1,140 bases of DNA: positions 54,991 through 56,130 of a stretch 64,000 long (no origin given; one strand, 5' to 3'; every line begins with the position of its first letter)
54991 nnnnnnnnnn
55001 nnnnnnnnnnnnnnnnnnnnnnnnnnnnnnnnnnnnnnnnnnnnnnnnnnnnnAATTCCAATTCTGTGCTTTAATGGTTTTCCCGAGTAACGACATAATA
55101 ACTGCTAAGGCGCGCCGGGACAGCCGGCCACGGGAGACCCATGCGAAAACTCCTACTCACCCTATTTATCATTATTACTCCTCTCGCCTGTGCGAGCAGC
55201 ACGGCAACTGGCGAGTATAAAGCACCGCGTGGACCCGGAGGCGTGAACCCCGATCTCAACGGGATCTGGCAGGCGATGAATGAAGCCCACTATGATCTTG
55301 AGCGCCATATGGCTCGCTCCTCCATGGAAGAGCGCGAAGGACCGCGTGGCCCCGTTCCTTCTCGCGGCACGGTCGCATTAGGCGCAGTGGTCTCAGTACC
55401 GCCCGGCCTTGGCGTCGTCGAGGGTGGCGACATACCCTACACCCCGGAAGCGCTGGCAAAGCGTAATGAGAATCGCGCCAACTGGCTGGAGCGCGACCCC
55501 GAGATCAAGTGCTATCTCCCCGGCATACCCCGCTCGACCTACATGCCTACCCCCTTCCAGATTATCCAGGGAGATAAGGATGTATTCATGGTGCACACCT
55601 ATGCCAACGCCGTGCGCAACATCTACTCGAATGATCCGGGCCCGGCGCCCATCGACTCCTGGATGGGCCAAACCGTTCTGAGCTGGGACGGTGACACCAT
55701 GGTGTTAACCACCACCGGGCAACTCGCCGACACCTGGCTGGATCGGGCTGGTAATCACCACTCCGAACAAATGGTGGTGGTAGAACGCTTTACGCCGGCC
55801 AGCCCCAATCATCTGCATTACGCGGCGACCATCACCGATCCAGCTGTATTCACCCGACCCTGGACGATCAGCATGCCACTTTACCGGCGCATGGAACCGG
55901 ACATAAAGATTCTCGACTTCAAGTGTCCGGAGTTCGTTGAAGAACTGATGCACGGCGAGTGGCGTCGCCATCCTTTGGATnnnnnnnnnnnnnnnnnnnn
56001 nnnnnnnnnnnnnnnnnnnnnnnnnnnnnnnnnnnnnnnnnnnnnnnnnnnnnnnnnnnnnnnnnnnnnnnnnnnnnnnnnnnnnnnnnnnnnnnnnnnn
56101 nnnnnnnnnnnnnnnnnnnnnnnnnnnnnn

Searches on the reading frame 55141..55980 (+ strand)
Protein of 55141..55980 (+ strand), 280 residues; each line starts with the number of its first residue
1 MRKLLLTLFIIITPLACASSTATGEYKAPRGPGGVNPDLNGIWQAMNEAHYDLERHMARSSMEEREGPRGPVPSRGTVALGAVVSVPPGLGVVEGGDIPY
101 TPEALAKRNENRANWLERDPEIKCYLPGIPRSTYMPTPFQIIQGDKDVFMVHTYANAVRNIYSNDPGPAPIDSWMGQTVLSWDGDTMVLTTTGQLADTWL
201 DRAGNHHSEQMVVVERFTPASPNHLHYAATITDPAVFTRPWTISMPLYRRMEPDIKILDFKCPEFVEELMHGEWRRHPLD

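Call 89: search_protein_families(library=pfam, proteins=[window:55141-55980:+], max_evalue=0.001)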
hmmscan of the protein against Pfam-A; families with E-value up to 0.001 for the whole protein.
window:55141-55980:+ (280 aa): 0 families
